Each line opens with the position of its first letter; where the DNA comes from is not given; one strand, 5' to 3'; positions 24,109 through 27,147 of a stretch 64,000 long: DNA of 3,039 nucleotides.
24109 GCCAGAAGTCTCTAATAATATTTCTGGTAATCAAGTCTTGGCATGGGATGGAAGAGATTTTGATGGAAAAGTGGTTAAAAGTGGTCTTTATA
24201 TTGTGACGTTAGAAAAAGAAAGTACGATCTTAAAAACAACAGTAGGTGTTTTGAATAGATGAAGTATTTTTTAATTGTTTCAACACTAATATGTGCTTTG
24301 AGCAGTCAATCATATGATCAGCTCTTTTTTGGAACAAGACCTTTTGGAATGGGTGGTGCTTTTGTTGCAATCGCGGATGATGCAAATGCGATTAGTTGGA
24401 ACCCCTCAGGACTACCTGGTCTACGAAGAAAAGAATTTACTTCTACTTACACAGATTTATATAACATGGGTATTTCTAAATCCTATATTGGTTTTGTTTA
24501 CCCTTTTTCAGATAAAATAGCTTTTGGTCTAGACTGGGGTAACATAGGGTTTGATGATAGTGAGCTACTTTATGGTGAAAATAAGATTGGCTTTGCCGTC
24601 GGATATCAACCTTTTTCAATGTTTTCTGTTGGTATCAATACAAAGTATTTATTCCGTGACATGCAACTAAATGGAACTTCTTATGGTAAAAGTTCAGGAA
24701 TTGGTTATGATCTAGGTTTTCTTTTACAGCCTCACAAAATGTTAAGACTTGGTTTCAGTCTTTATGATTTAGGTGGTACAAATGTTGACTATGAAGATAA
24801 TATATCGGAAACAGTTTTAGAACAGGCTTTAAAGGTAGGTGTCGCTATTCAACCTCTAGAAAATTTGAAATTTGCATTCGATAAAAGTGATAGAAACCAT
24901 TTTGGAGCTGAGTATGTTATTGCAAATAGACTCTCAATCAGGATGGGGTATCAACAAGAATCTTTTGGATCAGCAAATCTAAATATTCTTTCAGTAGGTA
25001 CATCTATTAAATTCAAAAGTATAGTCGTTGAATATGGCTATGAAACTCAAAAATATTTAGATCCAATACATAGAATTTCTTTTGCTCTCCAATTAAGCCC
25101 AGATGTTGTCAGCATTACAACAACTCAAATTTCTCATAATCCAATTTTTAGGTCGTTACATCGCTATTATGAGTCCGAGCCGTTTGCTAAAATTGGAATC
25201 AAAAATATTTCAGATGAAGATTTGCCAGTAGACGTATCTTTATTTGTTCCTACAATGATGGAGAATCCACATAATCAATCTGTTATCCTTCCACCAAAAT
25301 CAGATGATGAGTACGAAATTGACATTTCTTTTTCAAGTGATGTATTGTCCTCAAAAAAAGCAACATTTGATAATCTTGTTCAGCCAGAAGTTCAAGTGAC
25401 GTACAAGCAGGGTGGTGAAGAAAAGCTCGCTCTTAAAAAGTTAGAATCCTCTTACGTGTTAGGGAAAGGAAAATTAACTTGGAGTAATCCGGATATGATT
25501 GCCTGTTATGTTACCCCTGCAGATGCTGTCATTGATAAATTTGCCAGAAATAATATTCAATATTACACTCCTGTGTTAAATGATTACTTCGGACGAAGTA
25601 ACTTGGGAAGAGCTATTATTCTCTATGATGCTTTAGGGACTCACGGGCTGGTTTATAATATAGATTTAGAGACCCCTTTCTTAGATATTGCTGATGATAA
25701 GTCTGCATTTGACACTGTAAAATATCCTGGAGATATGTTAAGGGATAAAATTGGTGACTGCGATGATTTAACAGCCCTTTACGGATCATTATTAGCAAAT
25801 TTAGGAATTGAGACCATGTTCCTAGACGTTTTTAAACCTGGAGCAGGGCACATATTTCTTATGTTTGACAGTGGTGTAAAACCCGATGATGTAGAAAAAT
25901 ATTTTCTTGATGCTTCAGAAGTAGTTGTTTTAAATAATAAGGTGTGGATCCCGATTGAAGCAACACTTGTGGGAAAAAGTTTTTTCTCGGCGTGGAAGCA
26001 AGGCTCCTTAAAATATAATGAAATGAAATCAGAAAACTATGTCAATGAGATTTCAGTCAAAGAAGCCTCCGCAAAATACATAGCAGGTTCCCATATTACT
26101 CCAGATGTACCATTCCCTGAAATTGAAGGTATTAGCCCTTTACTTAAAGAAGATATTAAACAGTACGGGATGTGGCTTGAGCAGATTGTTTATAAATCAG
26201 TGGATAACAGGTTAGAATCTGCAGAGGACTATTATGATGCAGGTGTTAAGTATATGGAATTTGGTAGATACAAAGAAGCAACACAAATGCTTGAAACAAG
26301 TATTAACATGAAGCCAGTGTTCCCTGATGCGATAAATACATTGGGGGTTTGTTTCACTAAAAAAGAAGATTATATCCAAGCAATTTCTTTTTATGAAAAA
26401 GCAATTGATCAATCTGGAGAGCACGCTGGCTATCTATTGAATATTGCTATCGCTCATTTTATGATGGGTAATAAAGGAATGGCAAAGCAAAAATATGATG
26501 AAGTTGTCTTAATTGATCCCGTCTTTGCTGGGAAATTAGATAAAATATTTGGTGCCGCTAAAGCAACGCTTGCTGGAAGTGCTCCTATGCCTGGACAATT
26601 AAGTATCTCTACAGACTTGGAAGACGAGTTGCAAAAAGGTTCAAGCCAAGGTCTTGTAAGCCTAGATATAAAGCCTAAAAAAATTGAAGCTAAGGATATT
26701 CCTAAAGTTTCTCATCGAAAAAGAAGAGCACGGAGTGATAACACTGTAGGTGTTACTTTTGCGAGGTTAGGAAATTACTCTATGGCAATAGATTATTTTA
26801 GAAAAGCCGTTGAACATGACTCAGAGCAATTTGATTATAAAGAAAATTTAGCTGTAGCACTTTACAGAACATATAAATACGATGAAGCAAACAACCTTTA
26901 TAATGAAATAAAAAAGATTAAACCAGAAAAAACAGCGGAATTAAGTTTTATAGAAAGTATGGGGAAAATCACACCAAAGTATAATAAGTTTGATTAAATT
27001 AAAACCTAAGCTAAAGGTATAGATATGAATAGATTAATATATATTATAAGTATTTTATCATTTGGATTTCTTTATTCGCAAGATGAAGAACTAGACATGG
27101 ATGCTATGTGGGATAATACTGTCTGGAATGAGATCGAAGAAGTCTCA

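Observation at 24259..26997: Unusual fusion: PorV/PorQ-like beta-barrel + transglutaminase-like Cys-protease core + TPR array, coupled to a CTD-bearing cargo gene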

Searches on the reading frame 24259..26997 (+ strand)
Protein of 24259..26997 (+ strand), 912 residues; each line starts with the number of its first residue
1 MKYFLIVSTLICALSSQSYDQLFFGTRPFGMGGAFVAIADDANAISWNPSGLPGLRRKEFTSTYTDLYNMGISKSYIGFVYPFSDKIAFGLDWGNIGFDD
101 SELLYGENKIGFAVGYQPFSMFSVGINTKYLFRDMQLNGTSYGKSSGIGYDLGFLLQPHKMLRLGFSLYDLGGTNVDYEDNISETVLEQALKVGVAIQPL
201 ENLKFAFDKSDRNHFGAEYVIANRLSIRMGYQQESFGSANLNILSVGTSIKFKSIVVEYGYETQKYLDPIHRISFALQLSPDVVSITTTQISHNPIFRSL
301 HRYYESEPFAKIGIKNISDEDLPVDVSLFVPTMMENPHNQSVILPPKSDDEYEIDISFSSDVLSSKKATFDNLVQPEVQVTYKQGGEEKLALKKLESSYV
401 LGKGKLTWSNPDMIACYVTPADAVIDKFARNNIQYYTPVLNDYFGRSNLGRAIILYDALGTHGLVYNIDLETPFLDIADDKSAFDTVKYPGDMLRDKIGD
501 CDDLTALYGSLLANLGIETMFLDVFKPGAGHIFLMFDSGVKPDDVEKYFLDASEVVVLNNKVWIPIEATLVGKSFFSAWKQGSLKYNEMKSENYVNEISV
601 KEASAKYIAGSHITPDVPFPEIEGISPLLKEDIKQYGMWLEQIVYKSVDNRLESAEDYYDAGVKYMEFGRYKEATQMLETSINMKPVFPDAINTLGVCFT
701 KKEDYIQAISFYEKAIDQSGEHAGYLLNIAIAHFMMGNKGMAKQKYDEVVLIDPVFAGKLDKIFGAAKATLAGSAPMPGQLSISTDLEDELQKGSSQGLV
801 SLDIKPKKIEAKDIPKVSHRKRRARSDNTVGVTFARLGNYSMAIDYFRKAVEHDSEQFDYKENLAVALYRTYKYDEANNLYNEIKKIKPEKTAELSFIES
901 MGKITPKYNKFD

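Call 3: search_protein_families(library=pfam, proteins=[window:24259-26997:+], max_evalue=0.1)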
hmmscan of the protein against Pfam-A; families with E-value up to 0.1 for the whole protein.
window:24259-26997:+ (912 aa): 28 families (the best 25 are shown)
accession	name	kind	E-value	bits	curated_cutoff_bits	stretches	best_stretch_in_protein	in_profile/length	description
PF07719.23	TPR_2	-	2.4e-19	68.2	27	2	830-854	7-31/34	Tetratricopeptide repeat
PF00515.34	TPR_1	-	3.6e-16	58.7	27.8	2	831-855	8-32/34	Tetratricopeptide repeat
PF13424.12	TPR_12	-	1.4e-13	51.2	30.1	2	693-748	7-70/77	Tetratricopeptide repeat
PF13181.12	TPR_8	-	4.9e-11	42.3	25.7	1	690-717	2-29/34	Tetratricopeptide repeat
PF14559.12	TPR_19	-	6.1e-10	39.7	25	2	838-890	5-57/68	Tetratricopeptide repeat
PF13432.12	TPR_16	-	3.9e-08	34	32.7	1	834-889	7-62/65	Tetratricopeptide repeat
PF13374.12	TPR_10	-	4.3e-08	33.4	27.5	0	862-881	6-25/42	Tetratricopeptide repeat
PF13414.12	TPR_11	-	3.4e-07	30.3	26.8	0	834-870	4-40/42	TPR repeat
PF12895.13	ANAPC3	-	2.9e-06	27.9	27.2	1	670-736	4-69/82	Anaphase-promoting complex, cyclosome, subunit 3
PF13176.12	TPR_7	-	5.8e-06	26.4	27.9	0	695-718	5-30/36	Tetratricopeptide repeat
PF13174.12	TPR_6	-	1.5e-05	25.7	26.3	0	726-750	3-27/33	Tetratricopeptide repeat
PF13431.12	TPR_17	-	6e-05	23.4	24.4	0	711-744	1-34/34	Tetratricopeptide repeat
PF24575.1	TPR_Slam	-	0.00013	22.7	35.2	1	835-879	58-102/104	Surface lipoprotein assembly modifier, N-terminal TPR repeats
PF25068.1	ARM_TT21_4th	-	0.00092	19.9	30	0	831-886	6-60/153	Tetratricopeptide repeat protein 21 forth ARM domain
PF23914.1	TPR_CcmH_CycH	-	0.00095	19.5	42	0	662-716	94-148/158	Cytochrome c-type biogenesis protein H TPR domain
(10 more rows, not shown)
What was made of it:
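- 26206..26523 (+): TPR block 1 (residues ~650-755). Pfam TPR_12, TPR_8 and ANAPC3 hits (call 3).
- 26716..26943 (+): TPR block 2 (residues ~820-895), after a low-complexity linker. Pfam TPR_2, TPR_1, TPR_19 and TPR_16 hits over residues 830-890 (call 3).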

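Call 4: search_protein_families(library=ncbifam, proteins=[window:24259-26997:+], max_evalue=0.1)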
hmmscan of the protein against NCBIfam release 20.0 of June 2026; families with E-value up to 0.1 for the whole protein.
window:24259-26997:+ (912 aa): 27 families (the best 25 are shown)
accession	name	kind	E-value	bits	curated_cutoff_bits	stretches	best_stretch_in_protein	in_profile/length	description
NF033709.1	PorV_fam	subfamily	3.3e-27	95.9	90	1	25-278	12-325/326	PorV/PorQ family protein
NF040959.1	MamA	equivalog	5e-14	52.2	200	2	650-754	66-170/204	magnetosome protein MamA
NF008391.2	PRK11189.1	equivalog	4e-12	46.2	250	2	640-745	50-155/297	lipoprotein NlpI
TIGR02552.1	LcrH_SycD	equivalog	9.6e-12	44.8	104.8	2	654-751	17-114/136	SycD/LcrH family type III secretion system chaperone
NF052325.1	PorVQ2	equivalog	8.4e-11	41.4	325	1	24-100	34-111/354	putative type IX sorting system protein PorV2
TIGR02917.1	PEP_TPR_lipo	equivalog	1.3e-09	36.6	312.2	2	673-749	821-897/899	XrtA/PEP-CTERM system TPR-repeat protein PrsT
TIGR02521.1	type_IV_pilW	equivalog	1.4e-09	37.9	154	2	650-723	26-99/234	type IV pilus biogenesis/stability protein PilW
NF033710.1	T9SS_OM_PorV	equivalog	2.9e-09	36.6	250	2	27-198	36-230/367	type IX secretion system outer membrane channel protein PorV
NF033762.1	social_mot_Tgl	equivalog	9.5e-09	35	225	1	664-756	75-169/252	social motility TPR repeat lipoprotein Tgl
NF002725.1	PRK02603.1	equivalog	2.5e-07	30.9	143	1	648-748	28-131/173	photosystem I assembly protein Ycf3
NF033920.0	C39_PA2778_fam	equivalog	6.2e-07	29.1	150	1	654-748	155-249/255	PA2778 family cysteine peptidase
TIGR02795.1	tol_pal_ybgF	equivalog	3.2e-06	27.7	90.1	1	656-750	3-103/119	tol-pal system protein YbgF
NF033758.1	gliding_GltE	equivalog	6.4e-06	25.4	225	0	839-892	271-324/411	adventurous gliding motility TPR repeat lipoprotein GltE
NF052415.1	T3SS_chap_SctY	equivalog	2.3e-05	24.9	70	1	664-748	15-102/106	type III secretion apparatus assembly chaperone SctY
NF047558.1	TPR_END_plus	domain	0.0012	18.7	32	0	833-859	8-34/56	TPR end-of-group domain-containing protein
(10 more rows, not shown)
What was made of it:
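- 26206..26523 (+): NCBIfam TPR-type hits over residues 640-756 (call 4).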

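Call 8: find_homologous_proteins(query=window:24259-26994:+, max_evalue=0.001)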
Query window:24259-26994:+ (912 aa): 290 proteins with E <= 0.001 among 8000 candidates; the best 120 are listed.
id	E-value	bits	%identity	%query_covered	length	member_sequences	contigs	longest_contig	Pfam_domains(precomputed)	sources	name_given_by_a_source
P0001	0.0e+0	2055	99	100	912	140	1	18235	PF14559.13,PF13414.13,PF00515.35,PF12895.14,PF13424.13,PF13176.13,PF13432.13,PF13181.13,PF07719.24,PF13374.13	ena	-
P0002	0.0e+0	1869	89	100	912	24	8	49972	PF03704.24,PF13431.13,PF23914.2,PF13414.13,PF13176.13,PF13428.13,PF13374.13,PF14559.13,PF24575.2,PF13371.13,PF00515.35,PF12895.14,PF13424.13,PF21033.5,PF13432.13,PF13181.13,PF07719.24,PF13174.13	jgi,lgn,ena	jgi:tetratricopeptide (TPR) repeat protein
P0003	0.0e+0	1771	83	100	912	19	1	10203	PF13431.13,PF13414.13,PF13176.13,PF13428.13,PF13374.13,PF14559.13,PF13371.13,PF00515.35,PF12895.14,PF13424.13,PF13432.13,PF13181.13,PF07719.24,PF13174.13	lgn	-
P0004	0.0e+0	1767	84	100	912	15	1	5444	PF13431.13,PF13414.13,PF13176.13,PF13428.13,PF13374.13,PF14559.13,PF13371.13,PF00515.35,PF12895.14,PF13424.13,PF13432.13,PF13181.13,PF07719.24,PF13174.13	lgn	-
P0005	0.0e+0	1605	76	100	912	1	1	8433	PF13414.13,PF13176.13,PF13428.13,PF13374.13,PF14559.13,PF24575.2,PF00515.35,PF12895.14,PF13424.13,PF21033.5,PF13432.13,PF13181.13,PF07719.24,PF13174.13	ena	-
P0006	0.0e+0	1602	76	100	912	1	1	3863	PF13414.13,PF13176.13,PF13428.13,PF13374.13,PF14559.13,PF24575.2,PF00515.35,PF12895.14,PF13424.13,PF21033.5,PF13432.13,PF13181.13,PF07719.24,PF13174.13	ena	-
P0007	0.0e+0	1600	76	100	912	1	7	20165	PF13431.13,PF13414.13,PF13176.13,PF13428.13,PF13374.13,PF14559.13,PF00515.35,PF12895.14,PF13424.13,PF21033.5,PF13432.13,PF13181.13,PF07719.24,PF13174.13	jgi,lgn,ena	jgi:tetratricopeptide (TPR) repeat protein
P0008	0.0e+0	1598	76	100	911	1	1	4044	PF13414.13,PF13176.13,PF13428.13,PF13374.13,PF14559.13,PF24575.2,PF00515.35,PF12895.14,PF13424.13,PF21033.5,PF13432.13,PF13181.13,PF07719.24,PF13174.13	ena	-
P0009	0.0e+0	1596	76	100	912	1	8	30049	PF13431.13,PF13414.13,PF13176.13,PF13428.13,PF13374.13,PF14559.13,PF00515.35,PF12895.14,PF13424.13,PF21033.5,PF13432.13,PF13181.13,PF07719.24,PF13174.13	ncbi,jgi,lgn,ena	jgi:tetratricopeptide (TPR) repeat protein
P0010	0.0e+0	1596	76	100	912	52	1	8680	PF13414.13,PF13176.13,PF13428.13,PF13374.13,PF14559.13,PF24575.2,PF00515.35,PF12895.14,PF13424.13,PF21033.5,PF13432.13,PF13181.13,PF07719.24,PF13174.13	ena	-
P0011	0.0e+0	1596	76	100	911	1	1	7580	PF13414.13,PF13176.13,PF13428.13,PF13374.13,PF14559.13,PF24575.2,PF00515.35,PF12895.14,PF13424.13,PF21033.5,PF13432.13,PF13181.13,PF07719.24,PF13174.13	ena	-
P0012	0.0e+0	1595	76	100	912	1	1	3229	PF03704.24,PF13431.13,PF13414.13,PF13176.13,PF13428.13,PF13374.13,PF14559.13,PF24575.2,PF25068.3,PF00515.35,PF12895.14,PF13424.13,PF21033.5,PF13432.13,PF13181.13,PF07719.24,PF13174.13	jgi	-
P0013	0.0e+0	1592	75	100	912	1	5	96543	PF03704.24,PF13431.13,PF13414.13,PF13176.13,PF13428.13,PF13374.13,PF14559.13,PF25068.3,PF13371.13,PF00515.35,PF12895.14,PF13424.13,PF21033.5,PF13432.13,PF13181.13,PF07719.24,PF13174.13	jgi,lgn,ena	-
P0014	0.0e+0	1590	76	100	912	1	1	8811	PF13414.13,PF13176.13,PF13428.13,PF13374.13,PF14559.13,PF00515.35,PF12895.14,PF13424.13,PF21033.5,PF13432.13,PF13181.13,PF07719.24,PF13174.13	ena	-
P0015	0.0e+0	1590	76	100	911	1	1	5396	PF13414.13,PF13176.13,PF13428.13,PF13374.13,PF14559.13,PF24575.2,PF00515.35,PF12895.14,PF13424.13,PF21033.5,PF13432.13,PF13181.13,PF07719.24,PF13174.13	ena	-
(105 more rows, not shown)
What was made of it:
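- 24259..26997 (+): Whole gene: 912-aa precursor made of signal peptide, PorV/PorQ-family barrel, Ig-like sandwich, transglutaminase-fold core and two TPR blocks. The best 120 of 290 homologues are all full-length, 73-99% identical, and from Marinimicrobia (call 8).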
